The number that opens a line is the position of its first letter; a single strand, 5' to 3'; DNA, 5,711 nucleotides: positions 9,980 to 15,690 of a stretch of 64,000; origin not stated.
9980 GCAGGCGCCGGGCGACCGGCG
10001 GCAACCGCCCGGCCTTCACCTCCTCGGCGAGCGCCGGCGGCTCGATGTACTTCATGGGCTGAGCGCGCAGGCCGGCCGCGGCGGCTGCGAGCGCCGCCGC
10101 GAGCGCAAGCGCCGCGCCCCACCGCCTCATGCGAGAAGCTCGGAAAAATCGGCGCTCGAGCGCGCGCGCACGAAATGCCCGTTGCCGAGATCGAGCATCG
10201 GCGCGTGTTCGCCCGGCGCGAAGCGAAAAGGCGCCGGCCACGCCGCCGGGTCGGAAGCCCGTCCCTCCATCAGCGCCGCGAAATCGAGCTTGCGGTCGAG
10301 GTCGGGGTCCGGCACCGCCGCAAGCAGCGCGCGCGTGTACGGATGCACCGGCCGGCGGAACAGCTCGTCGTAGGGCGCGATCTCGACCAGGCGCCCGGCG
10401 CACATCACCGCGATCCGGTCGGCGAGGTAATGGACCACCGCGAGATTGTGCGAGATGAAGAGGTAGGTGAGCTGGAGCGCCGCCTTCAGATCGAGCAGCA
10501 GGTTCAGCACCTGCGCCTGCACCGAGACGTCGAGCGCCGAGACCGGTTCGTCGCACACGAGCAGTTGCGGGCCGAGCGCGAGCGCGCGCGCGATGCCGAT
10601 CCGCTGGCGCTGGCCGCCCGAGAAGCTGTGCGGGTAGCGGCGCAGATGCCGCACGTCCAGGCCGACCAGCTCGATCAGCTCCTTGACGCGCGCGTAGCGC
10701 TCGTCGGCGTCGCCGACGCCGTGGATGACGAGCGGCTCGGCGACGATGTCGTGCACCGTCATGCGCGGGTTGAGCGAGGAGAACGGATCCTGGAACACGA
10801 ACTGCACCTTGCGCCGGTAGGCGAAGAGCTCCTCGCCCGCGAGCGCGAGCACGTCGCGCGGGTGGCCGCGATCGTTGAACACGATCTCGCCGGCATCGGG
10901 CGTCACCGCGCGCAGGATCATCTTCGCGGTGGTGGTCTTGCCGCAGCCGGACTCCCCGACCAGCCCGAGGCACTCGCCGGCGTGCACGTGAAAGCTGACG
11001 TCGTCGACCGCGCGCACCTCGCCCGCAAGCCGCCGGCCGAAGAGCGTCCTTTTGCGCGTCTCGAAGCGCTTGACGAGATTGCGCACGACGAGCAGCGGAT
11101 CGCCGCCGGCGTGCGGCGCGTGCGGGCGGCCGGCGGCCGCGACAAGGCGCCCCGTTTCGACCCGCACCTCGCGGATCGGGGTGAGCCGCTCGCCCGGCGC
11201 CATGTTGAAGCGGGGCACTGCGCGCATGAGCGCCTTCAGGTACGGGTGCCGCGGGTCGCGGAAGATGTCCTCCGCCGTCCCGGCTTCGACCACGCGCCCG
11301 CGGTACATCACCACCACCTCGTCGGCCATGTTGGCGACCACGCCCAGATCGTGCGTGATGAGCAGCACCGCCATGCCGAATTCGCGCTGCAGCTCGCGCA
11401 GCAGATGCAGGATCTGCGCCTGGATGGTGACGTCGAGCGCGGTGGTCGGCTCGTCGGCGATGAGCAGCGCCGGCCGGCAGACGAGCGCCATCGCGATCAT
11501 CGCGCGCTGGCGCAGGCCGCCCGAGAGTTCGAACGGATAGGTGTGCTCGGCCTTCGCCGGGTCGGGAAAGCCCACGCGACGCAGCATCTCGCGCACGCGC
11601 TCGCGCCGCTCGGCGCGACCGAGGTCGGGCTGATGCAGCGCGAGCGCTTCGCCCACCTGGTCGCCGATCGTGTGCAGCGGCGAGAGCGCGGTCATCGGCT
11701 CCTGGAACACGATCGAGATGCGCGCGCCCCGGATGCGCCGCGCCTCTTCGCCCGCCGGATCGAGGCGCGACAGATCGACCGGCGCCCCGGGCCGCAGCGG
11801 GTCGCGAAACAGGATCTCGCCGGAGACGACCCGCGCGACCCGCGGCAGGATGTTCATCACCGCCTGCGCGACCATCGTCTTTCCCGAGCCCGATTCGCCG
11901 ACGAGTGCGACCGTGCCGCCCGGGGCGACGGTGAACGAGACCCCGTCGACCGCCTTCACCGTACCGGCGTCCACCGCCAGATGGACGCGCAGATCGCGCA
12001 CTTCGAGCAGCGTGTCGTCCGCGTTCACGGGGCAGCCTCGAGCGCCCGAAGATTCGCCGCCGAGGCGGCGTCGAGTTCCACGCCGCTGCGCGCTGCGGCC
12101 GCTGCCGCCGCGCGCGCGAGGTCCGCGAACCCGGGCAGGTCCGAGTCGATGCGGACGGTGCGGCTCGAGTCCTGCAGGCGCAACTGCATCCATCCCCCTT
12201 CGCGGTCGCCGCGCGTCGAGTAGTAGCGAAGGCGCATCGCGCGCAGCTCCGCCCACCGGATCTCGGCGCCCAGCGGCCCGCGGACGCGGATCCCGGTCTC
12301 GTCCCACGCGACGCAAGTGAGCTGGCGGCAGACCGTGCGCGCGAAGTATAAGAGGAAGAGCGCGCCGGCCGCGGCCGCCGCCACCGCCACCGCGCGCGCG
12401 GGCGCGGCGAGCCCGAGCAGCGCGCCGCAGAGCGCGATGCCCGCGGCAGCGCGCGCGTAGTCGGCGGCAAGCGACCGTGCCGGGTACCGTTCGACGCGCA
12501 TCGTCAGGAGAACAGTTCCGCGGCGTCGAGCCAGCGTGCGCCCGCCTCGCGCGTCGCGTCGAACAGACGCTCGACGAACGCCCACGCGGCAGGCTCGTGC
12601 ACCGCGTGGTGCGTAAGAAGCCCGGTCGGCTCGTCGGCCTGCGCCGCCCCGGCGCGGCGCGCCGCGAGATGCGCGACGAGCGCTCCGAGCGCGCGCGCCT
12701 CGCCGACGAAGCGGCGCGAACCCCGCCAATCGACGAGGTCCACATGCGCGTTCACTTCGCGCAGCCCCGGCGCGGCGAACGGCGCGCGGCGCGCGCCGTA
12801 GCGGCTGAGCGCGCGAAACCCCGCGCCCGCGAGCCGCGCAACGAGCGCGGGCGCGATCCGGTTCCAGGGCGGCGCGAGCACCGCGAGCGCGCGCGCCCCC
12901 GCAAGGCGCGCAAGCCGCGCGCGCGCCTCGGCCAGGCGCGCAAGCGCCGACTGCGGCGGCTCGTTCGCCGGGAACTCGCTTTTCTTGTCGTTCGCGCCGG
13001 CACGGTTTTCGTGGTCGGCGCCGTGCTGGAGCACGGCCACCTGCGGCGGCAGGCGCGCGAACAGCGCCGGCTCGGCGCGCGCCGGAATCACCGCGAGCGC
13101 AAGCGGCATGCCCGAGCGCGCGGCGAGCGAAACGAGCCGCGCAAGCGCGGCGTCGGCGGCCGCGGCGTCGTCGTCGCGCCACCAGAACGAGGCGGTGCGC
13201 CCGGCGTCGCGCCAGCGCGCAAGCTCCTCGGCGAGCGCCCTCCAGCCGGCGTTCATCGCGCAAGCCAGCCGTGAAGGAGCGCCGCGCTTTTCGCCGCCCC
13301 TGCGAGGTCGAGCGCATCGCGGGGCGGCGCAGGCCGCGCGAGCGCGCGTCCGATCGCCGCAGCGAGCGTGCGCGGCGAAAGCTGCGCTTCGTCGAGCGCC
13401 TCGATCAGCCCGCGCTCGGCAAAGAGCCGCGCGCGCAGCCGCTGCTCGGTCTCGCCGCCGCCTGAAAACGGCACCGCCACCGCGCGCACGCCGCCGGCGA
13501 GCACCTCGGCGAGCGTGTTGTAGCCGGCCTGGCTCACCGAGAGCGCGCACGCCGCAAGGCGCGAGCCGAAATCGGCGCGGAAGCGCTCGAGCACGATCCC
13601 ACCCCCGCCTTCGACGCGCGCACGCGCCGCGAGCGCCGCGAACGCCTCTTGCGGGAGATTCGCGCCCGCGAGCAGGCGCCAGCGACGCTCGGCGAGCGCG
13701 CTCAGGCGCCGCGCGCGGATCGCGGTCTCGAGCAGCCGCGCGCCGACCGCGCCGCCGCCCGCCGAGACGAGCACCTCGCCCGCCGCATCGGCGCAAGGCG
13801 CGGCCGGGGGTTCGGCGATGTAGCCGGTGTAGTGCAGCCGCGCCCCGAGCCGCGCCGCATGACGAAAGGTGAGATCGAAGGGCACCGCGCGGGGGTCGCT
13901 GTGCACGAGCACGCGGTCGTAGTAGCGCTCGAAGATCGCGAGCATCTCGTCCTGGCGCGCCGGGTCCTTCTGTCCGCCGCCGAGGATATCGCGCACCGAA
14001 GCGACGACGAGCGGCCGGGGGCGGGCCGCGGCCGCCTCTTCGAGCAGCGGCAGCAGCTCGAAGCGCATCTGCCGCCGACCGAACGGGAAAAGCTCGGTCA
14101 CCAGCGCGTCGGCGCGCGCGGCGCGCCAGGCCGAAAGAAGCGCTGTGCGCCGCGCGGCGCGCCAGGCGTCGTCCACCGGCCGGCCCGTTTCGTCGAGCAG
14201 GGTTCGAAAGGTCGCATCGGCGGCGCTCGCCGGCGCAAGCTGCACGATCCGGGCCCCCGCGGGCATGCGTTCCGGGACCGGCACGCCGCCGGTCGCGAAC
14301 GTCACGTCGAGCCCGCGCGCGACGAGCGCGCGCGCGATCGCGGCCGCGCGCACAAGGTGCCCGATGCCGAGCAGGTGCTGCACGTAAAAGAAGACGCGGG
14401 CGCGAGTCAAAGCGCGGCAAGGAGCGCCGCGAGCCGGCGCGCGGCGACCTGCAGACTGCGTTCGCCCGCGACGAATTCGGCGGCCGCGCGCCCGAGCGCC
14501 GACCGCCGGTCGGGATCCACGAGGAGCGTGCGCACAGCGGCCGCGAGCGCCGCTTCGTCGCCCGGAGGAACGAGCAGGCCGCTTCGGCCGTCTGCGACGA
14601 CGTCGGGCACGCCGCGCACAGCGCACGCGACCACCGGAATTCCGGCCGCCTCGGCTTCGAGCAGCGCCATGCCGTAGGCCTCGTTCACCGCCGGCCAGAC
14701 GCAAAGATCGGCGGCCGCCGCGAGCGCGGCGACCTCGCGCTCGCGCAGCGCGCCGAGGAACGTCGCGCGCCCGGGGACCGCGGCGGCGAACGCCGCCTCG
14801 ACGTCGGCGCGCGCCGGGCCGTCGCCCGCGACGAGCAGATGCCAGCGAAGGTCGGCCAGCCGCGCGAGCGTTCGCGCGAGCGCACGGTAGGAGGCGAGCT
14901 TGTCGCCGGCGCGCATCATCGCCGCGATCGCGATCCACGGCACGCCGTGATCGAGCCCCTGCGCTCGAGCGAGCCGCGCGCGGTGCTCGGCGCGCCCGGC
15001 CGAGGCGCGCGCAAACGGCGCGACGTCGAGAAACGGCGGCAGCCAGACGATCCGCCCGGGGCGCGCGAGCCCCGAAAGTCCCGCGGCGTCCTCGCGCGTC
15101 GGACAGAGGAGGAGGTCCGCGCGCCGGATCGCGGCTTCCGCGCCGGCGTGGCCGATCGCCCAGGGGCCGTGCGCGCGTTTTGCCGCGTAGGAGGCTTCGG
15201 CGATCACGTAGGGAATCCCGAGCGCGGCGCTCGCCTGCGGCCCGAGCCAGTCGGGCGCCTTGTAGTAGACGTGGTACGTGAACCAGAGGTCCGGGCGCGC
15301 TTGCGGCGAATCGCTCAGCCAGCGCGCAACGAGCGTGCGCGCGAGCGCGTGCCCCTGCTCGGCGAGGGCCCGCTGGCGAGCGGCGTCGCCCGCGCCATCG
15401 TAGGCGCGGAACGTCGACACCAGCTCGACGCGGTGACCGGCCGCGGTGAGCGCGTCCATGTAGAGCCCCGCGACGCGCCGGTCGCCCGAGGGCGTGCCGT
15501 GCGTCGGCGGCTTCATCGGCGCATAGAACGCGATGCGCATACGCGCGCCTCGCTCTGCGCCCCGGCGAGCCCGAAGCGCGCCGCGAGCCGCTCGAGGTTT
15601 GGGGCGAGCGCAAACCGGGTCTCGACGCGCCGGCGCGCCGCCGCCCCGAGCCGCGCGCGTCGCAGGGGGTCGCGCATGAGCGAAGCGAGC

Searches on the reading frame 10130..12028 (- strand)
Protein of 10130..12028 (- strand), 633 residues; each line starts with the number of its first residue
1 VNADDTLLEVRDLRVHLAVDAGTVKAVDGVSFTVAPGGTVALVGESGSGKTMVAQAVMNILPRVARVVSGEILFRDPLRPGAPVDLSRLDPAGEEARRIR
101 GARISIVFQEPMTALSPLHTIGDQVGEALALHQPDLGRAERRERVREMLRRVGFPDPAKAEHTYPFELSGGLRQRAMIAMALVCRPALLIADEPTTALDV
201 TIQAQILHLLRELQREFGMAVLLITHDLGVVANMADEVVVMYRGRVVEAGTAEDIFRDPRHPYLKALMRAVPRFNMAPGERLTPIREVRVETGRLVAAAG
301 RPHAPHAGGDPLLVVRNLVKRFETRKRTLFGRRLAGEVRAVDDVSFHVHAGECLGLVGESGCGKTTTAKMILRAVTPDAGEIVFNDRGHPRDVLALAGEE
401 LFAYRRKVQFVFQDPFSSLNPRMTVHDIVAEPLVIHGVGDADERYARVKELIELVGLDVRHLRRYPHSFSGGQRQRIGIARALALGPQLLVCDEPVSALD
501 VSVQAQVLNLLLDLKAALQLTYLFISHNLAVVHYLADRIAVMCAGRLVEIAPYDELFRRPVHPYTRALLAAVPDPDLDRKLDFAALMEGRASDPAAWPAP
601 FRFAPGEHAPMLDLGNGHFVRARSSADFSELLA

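Call 25: search_protein_families(library=pfam, proteins=[window:10130-12028:-], max_evalue=0.001)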
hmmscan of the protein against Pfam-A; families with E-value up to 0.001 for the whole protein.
window:10130-12028:- (633 aa): 22 families
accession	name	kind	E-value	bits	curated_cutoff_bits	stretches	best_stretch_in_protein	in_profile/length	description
PF00005.33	ABC_tran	-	2.2e-59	200.4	25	2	342-496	2-136/137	ABC transporter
PF08352.17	oligo_HPY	-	3.7e-18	66.1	27.1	2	548-580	1-33/65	Oligopeptide/dipeptide transporter, C-terminal region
PF13304.12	AAA_21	-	9e-11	42.8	27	1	163-231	233-303/304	AAA domain, putative AbiEii toxin, Type IV TA system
PF13401.12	AAA_22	-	4.4e-10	40.4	27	1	38-224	6-121/130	AAA domain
PF02463.25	SMC_N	-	9.7e-08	32.1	40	0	157-242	135-212/220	RecF/RecN/SMC N terminal domain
PF13481.12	AAA_25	-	3.9e-07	30.3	27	0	347-414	29-97/195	AAA domain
PF13191.12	AAA_16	-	1.1e-06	29.7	32.6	0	38-71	25-59/167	AAA ATPase domain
PF00004.35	AAA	-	1.6e-06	29.1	21.2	0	41-67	2-28/131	ATPase family associated with various cellular activities (AAA)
PF00006.31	ATP-synt_ab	-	2.4e-06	27.8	29.5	0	24-60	2-37/213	ATP synthase alpha/beta family, nucleotide-binding domain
PF20720.3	nSTAND3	-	3.2e-06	27.4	27.2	0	348-378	14-44/155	Novel STAND NTPase 3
PF07728.20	AAA_5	-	4.9e-06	27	22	0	356-391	4-39/139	AAA domain (dynein-related subfamily)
PF01078.27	Mg_chelatase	-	5.4e-06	26.4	20.3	1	24-65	9-50/207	Magnesium chelatase, subunit ChlI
PF13555.12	AAA_29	-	8.6e-06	25.9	27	0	28-61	13-46/61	P-loop containing region of AAA domain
PF00158.32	Sigma54_activat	-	9.9e-06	25.8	20.2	0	38-63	23-48/168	Sigma-54 interaction domain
PF05729.18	NACHT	-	2.9e-05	24.4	26.7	0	39-59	2-22/167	NACHT domain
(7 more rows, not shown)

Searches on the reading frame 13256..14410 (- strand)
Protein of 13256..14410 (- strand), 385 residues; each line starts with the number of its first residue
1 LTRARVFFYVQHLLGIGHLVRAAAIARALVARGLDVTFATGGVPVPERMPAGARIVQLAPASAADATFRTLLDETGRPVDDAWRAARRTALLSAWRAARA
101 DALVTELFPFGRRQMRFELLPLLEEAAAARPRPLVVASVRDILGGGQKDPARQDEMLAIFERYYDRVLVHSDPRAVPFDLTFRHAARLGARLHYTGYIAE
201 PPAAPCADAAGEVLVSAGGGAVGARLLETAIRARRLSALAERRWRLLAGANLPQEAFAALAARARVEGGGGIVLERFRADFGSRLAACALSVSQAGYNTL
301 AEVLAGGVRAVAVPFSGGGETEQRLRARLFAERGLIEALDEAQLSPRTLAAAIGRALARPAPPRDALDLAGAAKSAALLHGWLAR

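Call 25: search_protein_families(library=pfam, proteins=[window:13256-14410:-], max_evalue=0.001)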
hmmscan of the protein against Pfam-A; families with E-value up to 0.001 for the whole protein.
window:13256-14410:- (385 aa): 1 family
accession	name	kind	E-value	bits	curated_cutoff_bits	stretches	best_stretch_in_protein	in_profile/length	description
PF04101.22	Glyco_tran_28_C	-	5.4e-10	40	22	1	271-359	55-143/166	Glycosyltransferase family 28 C-terminal domain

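Call 34: search_protein_families(library=ncbifam, proteins=[window:13256-14410:-], max_evalue=0.001)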
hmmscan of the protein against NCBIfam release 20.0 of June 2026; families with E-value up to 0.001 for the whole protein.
window:13256-14410:- (385 aa): 2 families
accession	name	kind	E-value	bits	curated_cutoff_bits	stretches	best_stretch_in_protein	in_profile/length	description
TIGR01133.1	murG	equivalog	2.2e-07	30.2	250.25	1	205-360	176-327/353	undecaprenyldiphospho-muramoylpentapeptide beta-N-acetylglucosaminyltransferase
TIGR01426.2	MGT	subfamily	8.3e-05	21.8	260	0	287-354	292-355/393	macrolide family glycosyltransferase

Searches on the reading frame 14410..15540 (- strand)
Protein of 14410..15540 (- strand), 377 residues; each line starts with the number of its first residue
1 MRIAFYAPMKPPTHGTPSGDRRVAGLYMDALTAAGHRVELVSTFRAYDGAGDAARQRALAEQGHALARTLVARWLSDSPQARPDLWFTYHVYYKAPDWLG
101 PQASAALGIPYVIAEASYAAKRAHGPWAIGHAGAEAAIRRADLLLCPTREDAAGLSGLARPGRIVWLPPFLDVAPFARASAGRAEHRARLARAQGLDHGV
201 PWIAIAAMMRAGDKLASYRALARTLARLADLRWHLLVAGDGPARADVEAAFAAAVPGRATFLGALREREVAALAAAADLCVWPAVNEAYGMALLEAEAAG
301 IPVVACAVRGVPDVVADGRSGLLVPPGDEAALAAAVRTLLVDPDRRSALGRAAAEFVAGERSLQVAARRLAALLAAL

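Call 25: search_protein_families(library=pfam, proteins=[window:14410-15540:-], max_evalue=0.001)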
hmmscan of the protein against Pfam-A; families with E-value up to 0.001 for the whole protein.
window:14410-15540:- (377 aa): 4 families
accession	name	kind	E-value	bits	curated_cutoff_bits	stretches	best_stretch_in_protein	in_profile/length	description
PF13692.12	Glyco_trans_1_4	-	2.6e-27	96.3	27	1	219-341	18-141/142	Glycosyl transferases group 1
PF00534.26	Glycos_transf_1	-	2.3e-24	86.3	26.4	1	228-355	40-171/172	Glycosyl transferases group 1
PF13524.12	Glyco_trans_1_2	-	3.7e-07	30.6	25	1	225-369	6-141/144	Glycosyl transferase-like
PF20706.3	GT4-conflict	-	3e-06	26.9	26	1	219-369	219-384/385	Family 4 Glycosyltransferase in conflict systems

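Call 34: search_protein_families(library=ncbifam, proteins=[window:14410-15540:-], max_evalue=0.001)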
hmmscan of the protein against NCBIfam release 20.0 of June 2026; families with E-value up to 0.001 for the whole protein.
window:14410-15540:- (377 aa): 30 families (the best 25 are shown)
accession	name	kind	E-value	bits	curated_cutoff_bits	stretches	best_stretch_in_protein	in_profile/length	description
TIGR03088.1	stp2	hypoth_equivalog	3e-25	89.1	409.05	1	193-373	188-369/374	TIGR03088 family PEP-CTERM/XrtA system glycosyltransferase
NF041876.1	EPS_EpsE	equivalog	5.7e-22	78.5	400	1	237-368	250-387/389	exopolysaccharide biosynthesis GT4 family glycosyltransferase EpsE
TIGR03449.1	mycothiol_MshA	equivalog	8.2e-22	77.7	462.5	1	133-371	157-397/406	D-inositol-3-phosphate glycosyltransferase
TIGR03999.1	thiol_BshA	equivalog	5.2e-21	75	273.7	1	232-357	229-353/375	N-acetyl-alpha-D-glucosaminyl L-malate synthase BshA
NF038229.1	Glyco4_Geo_Pelo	equivalog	6.8e-15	54.9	400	1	233-375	193-334/338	GPMC system family 4 glycosyltransferase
TIGR02149.1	glgA_Coryne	subfamily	7.3e-15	55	302.4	1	265-369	272-382/391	glycogen synthase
NF053787.1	GlcN_PG_synth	equivalog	9e-13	47.8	480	1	221-358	215-340/361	N-acetylglucosaminyl phosphatidylglycerol synthase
TIGR04063.1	stp3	hypoth_equivalog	1.3e-11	44.1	442.05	1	220-371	234-389/397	TIGR04063 family PEP-CTERM/XrtA system glycosyltransferase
TIGR04005.1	wcaL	equivalog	3.7e-11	42.5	537.6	1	267-377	289-406/406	colanic acid biosynthesis glycosyltransferase WcaL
TIGR04047.1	MSMEG_0565_glyc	hypoth_equivalog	4.2e-11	42.5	259.85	1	252-370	252-368/373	MSMEG_0565 family glycosyltransferase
TIGR02472.1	sucr_P_syn_N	equivalog_domain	3.3e-10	39.4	576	1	277-353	341-417/439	sucrose-phosphate synthase, putative, glycosyltransferase domain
NF047684.1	TeichurnBiosyTuaC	equivalog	7.4e-10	38.3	550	1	220-348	236-360/391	teichuronic acid biosynthesis protein TuaC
NF038295.1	EPS_HpsP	equivalog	7.9e-09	35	550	1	227-370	231-380/388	hormogonium polysaccharide biosynthesis glycosyltransferase HpsP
TIGR04157.1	glyco_rSAM_CFB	subfamily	1.1e-07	31.2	400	1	233-331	259-355/406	TIGR04157 family glycosyltransferase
TIGR02468.1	sucrsPsyn_pln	equivalog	1.3e-06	26.6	1143.95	1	279-342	574-637/1051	sucrose-phosphate synthase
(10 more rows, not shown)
